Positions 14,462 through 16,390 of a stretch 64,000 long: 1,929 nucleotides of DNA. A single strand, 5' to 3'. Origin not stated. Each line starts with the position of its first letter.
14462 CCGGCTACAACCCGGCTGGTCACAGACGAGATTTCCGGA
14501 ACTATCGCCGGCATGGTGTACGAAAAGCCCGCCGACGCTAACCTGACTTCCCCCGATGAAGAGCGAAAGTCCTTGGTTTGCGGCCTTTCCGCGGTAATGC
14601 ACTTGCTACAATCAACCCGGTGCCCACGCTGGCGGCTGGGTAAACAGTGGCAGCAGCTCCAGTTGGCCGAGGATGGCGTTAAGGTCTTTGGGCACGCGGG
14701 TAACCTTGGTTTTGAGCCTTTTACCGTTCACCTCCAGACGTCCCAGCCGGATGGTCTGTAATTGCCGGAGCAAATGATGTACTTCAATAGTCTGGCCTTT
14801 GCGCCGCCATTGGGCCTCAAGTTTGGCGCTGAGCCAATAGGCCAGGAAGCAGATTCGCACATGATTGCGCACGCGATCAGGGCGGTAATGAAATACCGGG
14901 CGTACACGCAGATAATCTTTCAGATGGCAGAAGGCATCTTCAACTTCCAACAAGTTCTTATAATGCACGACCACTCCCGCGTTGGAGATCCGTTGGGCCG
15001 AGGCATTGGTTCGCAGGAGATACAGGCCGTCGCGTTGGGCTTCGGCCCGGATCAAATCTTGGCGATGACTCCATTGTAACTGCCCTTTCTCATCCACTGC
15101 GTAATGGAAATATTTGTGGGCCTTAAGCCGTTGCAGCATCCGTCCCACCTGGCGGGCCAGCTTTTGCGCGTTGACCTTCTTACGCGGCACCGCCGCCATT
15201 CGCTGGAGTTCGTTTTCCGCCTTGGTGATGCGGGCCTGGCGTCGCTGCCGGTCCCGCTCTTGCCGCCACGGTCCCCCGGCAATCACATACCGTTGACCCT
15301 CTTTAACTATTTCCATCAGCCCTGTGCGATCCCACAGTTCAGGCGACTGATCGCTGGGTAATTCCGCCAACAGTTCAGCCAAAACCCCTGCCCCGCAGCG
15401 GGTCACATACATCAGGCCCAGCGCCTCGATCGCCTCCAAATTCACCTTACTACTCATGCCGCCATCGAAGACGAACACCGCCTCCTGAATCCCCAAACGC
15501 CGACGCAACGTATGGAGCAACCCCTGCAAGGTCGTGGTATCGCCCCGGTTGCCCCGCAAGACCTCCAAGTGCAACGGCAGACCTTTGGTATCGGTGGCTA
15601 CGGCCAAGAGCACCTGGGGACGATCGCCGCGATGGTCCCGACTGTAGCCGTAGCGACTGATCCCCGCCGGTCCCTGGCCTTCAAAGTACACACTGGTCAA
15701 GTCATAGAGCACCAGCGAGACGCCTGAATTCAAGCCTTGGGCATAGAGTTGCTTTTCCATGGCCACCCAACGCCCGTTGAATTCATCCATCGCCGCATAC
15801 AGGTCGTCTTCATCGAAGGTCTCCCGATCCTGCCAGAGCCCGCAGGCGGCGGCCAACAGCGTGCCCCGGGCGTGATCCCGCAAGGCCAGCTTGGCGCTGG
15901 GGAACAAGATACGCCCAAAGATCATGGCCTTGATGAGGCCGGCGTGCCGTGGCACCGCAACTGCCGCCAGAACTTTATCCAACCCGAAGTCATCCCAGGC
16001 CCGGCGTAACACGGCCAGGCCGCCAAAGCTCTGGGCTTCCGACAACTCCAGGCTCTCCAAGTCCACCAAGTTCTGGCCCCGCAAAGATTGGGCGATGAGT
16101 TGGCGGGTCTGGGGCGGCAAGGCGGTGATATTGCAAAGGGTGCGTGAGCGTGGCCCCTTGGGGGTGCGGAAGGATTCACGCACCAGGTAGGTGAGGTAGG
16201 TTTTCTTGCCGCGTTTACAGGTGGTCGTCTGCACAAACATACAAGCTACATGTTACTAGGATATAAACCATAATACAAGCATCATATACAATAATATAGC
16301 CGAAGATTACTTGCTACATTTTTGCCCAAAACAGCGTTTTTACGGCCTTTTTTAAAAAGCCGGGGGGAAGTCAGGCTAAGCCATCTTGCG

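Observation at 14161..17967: LEPR-XLL protease gene inactivated twice: a precise IS insertion (CTAA duplication) and a G8 homopolymer frameshift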

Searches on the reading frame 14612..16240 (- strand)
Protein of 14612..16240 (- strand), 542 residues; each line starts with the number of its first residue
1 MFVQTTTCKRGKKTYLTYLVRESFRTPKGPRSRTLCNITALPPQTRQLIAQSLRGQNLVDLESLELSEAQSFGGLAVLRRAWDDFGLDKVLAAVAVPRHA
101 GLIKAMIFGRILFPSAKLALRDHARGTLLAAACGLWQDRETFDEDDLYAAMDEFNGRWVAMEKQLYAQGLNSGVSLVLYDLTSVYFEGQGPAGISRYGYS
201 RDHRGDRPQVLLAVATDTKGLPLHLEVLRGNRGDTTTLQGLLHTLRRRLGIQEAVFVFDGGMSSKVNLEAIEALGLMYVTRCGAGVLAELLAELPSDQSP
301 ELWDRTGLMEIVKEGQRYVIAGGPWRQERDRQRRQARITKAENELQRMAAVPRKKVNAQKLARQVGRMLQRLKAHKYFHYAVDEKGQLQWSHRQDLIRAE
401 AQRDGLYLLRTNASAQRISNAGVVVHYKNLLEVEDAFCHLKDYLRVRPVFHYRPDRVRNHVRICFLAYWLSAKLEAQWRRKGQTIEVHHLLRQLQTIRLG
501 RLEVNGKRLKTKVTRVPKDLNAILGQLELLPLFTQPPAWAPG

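Call 4: search_protein_families(library=pfam, proteins=[window:14612-16240:-], max_evalue=0.01)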
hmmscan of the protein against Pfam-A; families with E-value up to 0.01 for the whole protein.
window:14612-16240:- (542 aa): 1 family
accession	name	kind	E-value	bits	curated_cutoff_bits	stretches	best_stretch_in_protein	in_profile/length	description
PF01609.27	DDE_Tnp_1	-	2.9e-16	60.3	23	1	176-470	6-200/200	Transposase DDE domain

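Call 5: search_protein_families(library=ncbifam, proteins=[window:14612-16240:-], max_evalue=0.01)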
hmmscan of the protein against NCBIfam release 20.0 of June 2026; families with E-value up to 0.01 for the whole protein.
window:14612-16240:- (542 aa): 6 families
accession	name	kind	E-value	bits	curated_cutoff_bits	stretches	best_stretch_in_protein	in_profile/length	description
NF033559.2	transpos_IS1634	equivalog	5.6e-92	309.3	100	1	46-528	22-480/483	IS1634 family transposase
NF033592.1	transpos_IS4_1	equivalog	8.6e-08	31.7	115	1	205-473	133-330/332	IS4 family transposase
NF033551.1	transpos_IS1182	equivalog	2e-06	27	270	1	214-275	272-334/488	IS1182 family transposase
NF033593.1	transpos_ISNCY_1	equivalog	1.5e-05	23.9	325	1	214-279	306-371/444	ISNCY family transposase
NF033580.1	transpos_IS5_3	equivalog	3.3e-05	23.5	110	1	211-277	129-195/258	IS5 family transposase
NF033539.1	transpos_IS1380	equivalog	0.00014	20.6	180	1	70-293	10-249/419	IS1380 family transposase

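Call 10: find_encoding_contigs(protein=window:14612-16240:-, flank=3000, max_places=10)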
Protein window:14612-16240:- (542 aa): 6 contigs read that carry it; 3 places shown.
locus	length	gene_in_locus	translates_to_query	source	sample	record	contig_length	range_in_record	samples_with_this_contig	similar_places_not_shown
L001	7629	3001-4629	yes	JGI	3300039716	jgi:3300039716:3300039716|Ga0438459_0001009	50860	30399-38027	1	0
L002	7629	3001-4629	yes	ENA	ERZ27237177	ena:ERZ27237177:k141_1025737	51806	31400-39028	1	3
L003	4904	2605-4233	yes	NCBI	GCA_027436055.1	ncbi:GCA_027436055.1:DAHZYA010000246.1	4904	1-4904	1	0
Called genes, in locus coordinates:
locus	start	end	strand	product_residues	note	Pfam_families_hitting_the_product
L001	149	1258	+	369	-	PF01408:GFO_IDH_MocA, PF02894:GFO_IDH_MocA_C, PF22725:GFO_IDH_MocA_C3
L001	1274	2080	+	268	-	PF00082:Peptidase_S8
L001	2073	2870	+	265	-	-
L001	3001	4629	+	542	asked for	PF01609:DDE_Tnp_1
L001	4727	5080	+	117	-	-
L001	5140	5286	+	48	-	-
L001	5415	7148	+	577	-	-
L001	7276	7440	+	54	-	-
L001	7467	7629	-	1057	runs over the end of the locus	PF00535:Glycos_transf_2, PF10111:Glyco_tranf_2_2, PF13641:Glyco_tranf_2_3, PF13524:Glyco_trans_1_2, PF13692:Glyco_trans_1_4, PF00534:Glycos_transf_1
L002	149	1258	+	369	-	PF01408:GFO_IDH_MocA, PF02894:GFO_IDH_MocA_C, PF22725:GFO_IDH_MocA_C3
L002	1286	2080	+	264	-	PF00082:Peptidase_S8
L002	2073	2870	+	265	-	-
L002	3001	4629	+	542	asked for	PF01609:DDE_Tnp_1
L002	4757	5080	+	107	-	-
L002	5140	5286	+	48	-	-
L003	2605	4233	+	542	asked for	PF01609:DDE_Tnp_1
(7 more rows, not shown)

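Call 14: find_encoding_contigs(protein=L001:2073-2870:+, flank=2500, max_places=10)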
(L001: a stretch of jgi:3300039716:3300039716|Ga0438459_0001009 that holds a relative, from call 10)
Protein L001:2073-2870:+ (265 aa): 13 contigs read that carry it; 5 places shown.
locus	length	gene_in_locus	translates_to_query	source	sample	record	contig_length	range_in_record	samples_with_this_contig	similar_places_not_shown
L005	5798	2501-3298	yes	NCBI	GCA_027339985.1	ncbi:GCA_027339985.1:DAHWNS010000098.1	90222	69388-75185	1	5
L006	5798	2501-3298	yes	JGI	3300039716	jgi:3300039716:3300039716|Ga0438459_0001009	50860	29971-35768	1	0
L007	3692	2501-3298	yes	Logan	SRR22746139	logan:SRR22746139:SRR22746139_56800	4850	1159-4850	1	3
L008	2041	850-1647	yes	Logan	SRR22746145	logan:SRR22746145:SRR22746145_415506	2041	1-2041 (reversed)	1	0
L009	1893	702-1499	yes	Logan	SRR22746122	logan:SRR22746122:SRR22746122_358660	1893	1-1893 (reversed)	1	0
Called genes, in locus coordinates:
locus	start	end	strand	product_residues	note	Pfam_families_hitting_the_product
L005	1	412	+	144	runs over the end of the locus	PF03652:RuvX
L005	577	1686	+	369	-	PF01408:GFO_IDH_MocA, PF02894:GFO_IDH_MocA_C, PF22725:GFO_IDH_MocA_C3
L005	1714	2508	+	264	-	PF00082:Peptidase_S8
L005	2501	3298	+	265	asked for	-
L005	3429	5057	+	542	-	PF01609:DDE_Tnp_1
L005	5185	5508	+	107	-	-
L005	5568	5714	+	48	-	-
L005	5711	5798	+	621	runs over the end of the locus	-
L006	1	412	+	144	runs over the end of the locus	PF03652:RuvX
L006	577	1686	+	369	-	PF01408:GFO_IDH_MocA, PF02894:GFO_IDH_MocA_C, PF22725:GFO_IDH_MocA_C3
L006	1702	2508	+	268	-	PF00082:Peptidase_S8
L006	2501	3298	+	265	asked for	-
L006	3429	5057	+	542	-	PF01609:DDE_Tnp_1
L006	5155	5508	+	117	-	-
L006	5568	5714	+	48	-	-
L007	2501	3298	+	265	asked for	-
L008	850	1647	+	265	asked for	-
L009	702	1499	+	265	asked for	-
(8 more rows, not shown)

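Call 15: find_related_loci(query=window:14612-16240:-, collection=genome_contigs, flank=3000)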
Query window:14612-16240:- (542 aa) in genome_contigs; peptide patterns used: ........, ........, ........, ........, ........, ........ (x = any residue, [..] = any of these).
68 stretches matched a pattern; 10 encode a relative of the query (tblastn E <= 1e-3); 10 distinct loci.
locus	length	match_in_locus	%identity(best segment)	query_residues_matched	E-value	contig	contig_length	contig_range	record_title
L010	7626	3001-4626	87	1-542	0e+0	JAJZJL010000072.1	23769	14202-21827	MAG: Planctomycetota bacterium isolate LSA5.bin36 NODE_2942_length_23769_cov_2.810041, whole genome shotgun sequence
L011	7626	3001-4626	74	1-542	0e+0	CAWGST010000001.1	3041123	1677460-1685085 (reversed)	MAG: uncultured Verrucomicrobiae bacterium isolate MFD05580.bin.1.36 genome assembly, contig: contig_2078, whole genome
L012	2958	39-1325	86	114-542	0e+0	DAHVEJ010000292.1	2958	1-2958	MAG TPA_asm: Phycisphaerales bacterium isolate clean5707 NODE_292_length_2958_cov_5.058313, whole genome shotgun sequenc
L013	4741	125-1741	58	1-540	0e+0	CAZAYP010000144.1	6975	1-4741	MAG TPA_asm: uncultured Verrucomicrobiota bacterium isolate SRP272421_co3_169 genome assembly, contig: NODE_37785_length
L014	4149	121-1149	87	200-542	0e+0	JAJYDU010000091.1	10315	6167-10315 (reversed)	MAG: Planctomycetota bacterium isolate DBS1-1.bin115 NODE_11877_length_10315_cov_2.116804, whole genome shotgun sequence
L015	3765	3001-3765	87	1-255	2e-149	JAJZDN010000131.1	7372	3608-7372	MAG: Planctomycetota bacterium isolate JA4.bin8 NODE_8313_length_7372_cov_2.236025, whole genome shotgun sequence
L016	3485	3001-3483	85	1-161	3e-88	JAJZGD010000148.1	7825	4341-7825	MAG: Planctomycetota bacterium isolate LL4.bin22 NODE_11716_length_7825_cov_1.507794, whole genome shotgun sequence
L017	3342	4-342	84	426-542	8e-57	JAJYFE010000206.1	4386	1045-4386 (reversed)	MAG: Planctomycetota bacterium isolate DBS1-1.bin91 NODE_40562_length_4386_cov_2.441418, whole genome shotgun sequence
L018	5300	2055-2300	79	461-542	2e-34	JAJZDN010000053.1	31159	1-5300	MAG: Planctomycetota bacterium isolate JA4.bin8 NODE_1271_length_31159_cov_2.609468, whole genome shotgun sequence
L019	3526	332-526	80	478-542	2e-26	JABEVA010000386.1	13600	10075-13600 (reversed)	MAG: Phycisphaerae bacterium isolate MAG 18 k99_827360, whole genome shotgun sequence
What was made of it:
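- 14612..16240 (-): Intact DDE transposase gene (542 aa) of the IS. call 4 (PF01609, 60 bits); call 5 (NF033559 IS1634 family, 309 bits against a cutoff of 100); call 15 (full-length relatives at 74-87% aa identity)
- Tried and rejected: The scan of GTDB representative genomes with the transposase did not recover the source genome, only relatives at 58-87% identity (call 15).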

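Call 31: find_encoding_contigs(protein=P0134, flank=8000, max_places=6)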
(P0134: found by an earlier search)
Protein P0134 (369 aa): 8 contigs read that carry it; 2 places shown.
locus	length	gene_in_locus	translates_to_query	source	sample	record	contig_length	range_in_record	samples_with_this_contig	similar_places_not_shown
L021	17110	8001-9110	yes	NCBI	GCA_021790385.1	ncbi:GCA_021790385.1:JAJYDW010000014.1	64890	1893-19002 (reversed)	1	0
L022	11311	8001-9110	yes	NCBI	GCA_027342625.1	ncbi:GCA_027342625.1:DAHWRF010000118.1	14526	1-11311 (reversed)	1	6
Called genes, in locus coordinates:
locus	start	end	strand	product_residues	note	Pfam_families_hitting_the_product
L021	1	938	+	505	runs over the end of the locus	PF07690:MFS_1, PF13347:MFS_2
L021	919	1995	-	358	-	PF01937:ARMT1-like_dom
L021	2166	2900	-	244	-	PF00326:Peptidase_S9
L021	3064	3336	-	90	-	PF01016:Ribosomal_L27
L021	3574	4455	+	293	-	PF01738:DLH (faint), PF20434:BD-FAE, PF07859:Abhydrolase_3, PF00326:Peptidase_S9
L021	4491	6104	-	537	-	-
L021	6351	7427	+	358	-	PF00483:NTP_transferase, PF12804:NTP_transf_3, PF22640:ManC_GMP_beta-helix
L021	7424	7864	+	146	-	PF03652:RuvX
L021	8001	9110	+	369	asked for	PF01408:GFO_IDH_MocA, PF02894:GFO_IDH_MocA_C, PF22725:GFO_IDH_MocA_C3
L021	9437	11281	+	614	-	PF01833:TIG (faint)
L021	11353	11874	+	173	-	-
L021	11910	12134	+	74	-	-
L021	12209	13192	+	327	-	-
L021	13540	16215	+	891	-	PF01833:TIG (faint), PF20574:DUF6783 (faint)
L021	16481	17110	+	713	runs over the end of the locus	PF14307:Glyco_tran_WbsX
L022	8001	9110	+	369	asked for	PF01408:GFO_IDH_MocA, PF02894:GFO_IDH_MocA_C, PF22725:GFO_IDH_MocA_C3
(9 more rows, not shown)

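Call 32: find_encoding_contigs(protein=P0129, flank=3000, max_places=6)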
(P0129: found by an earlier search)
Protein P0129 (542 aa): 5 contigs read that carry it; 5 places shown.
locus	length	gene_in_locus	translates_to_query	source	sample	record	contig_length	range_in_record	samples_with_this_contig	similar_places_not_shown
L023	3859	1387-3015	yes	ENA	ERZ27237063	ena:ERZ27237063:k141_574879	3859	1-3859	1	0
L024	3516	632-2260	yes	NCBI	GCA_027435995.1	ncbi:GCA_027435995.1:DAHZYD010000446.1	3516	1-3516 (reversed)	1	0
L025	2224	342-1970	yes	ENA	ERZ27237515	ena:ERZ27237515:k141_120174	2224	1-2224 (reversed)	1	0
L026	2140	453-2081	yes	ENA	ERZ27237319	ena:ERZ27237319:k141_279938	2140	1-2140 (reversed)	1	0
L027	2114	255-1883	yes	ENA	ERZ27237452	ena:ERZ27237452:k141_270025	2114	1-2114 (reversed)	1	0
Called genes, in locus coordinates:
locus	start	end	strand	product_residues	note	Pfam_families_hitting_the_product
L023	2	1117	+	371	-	?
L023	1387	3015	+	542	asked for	PF01609:DDE_Tnp_1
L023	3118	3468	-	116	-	-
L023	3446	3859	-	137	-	?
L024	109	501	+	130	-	PF00884:Sulfatase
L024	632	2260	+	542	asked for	PF01609:DDE_Tnp_1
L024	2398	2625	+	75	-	-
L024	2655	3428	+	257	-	PF00884:Sulfatase, PF16347:SGSH_C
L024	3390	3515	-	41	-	?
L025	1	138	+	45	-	?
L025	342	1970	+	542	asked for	PF01609:DDE_Tnp_1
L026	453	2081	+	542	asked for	PF01609:DDE_Tnp_1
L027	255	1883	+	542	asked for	PF01609:DDE_Tnp_1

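Call 35: find_encoding_contigs(protein=P0136, flank=8000, max_places=6)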
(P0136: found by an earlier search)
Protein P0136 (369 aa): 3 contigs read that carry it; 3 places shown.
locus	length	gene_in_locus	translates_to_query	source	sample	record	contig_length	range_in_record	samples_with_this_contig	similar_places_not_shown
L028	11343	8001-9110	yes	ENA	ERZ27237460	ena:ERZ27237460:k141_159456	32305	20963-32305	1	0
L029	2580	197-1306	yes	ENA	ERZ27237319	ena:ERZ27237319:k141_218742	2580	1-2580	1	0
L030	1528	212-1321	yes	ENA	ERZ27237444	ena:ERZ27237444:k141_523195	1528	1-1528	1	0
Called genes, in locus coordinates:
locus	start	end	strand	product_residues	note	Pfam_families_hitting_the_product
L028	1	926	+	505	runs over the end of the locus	PF07690:MFS_1, PF13347:MFS_2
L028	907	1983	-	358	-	PF01937:ARMT1-like_dom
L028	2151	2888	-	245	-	PF00326:Peptidase_S9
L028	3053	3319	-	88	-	PF01016:Ribosomal_L27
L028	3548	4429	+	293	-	PF01738:DLH (faint), PF20434:BD-FAE, PF07859:Abhydrolase_3, PF00326:Peptidase_S9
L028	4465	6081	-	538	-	-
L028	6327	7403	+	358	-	PF00483:NTP_transferase, PF12804:NTP_transf_3 (weak), PF22640:ManC_GMP_beta-helix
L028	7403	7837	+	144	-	PF03652:RuvX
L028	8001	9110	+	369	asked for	PF01408:GFO_IDH_MocA, PF02894:GFO_IDH_MocA_C, PF22725:GFO_IDH_MocA_C3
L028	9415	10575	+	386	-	-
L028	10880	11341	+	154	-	?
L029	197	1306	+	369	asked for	PF01408:GFO_IDH_MocA, PF02894:GFO_IDH_MocA_C, PF22725:GFO_IDH_MocA_C3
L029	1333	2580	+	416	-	?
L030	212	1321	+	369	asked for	PF01408:GFO_IDH_MocA, PF02894:GFO_IDH_MocA_C, PF22725:GFO_IDH_MocA_C3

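Call 36: find_encoding_contigs(protein=P0141, flank=5000, max_places=6)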
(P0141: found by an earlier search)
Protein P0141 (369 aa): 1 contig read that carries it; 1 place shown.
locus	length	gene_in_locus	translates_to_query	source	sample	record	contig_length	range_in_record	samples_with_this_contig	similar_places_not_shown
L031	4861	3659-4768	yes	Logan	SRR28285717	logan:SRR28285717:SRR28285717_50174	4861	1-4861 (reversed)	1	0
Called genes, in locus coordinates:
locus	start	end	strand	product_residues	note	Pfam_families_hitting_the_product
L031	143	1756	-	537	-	-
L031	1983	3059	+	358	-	PF00483:NTP_transferase, PF12804:NTP_transf_3, PF22640:ManC_GMP_beta-helix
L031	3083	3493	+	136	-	PF03652:RuvX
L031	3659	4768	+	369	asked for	PF01408:GFO_IDH_MocA, PF02894:GFO_IDH_MocA_C, PF22725:GFO_IDH_MocA_C3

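Call 37: find_encoding_contigs(protein=P0138, flank=5000, max_places=6)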
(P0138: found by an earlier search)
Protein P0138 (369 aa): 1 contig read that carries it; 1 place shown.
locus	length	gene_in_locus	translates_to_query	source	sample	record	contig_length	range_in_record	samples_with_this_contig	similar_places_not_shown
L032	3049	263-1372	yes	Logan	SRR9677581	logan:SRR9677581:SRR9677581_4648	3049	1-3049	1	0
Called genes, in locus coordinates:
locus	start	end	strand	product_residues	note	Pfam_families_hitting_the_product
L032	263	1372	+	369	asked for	PF01408:GFO_IDH_MocA, PF02894:GFO_IDH_MocA_C, PF22725:GFO_IDH_MocA_C3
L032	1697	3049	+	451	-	?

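Call 40: find_encoding_contigs(protein=P0139, flank=5000, max_places=6)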
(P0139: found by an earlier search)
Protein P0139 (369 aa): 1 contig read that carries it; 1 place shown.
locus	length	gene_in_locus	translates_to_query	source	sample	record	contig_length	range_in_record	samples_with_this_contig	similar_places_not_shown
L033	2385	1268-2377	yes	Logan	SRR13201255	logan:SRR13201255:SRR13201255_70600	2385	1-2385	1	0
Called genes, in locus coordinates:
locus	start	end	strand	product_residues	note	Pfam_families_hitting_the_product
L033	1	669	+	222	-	?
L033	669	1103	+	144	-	PF03652:RuvX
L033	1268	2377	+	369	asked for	PF01408:GFO_IDH_MocA, PF02894:GFO_IDH_MocA_C, PF22725:GFO_IDH_MocA_C3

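Call 41: find_encoding_contigs(protein=P0140, flank=5000, max_places=6)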
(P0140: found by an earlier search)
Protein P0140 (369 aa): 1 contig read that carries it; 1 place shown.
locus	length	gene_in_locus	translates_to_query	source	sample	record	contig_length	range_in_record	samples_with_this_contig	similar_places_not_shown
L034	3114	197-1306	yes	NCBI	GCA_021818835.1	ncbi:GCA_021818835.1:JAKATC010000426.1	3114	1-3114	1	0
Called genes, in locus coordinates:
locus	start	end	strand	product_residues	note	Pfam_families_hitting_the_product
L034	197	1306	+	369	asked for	PF01408:GFO_IDH_MocA, PF02894:GFO_IDH_MocA_C, PF22725:GFO_IDH_MocA_C3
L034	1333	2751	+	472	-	-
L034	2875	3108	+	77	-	-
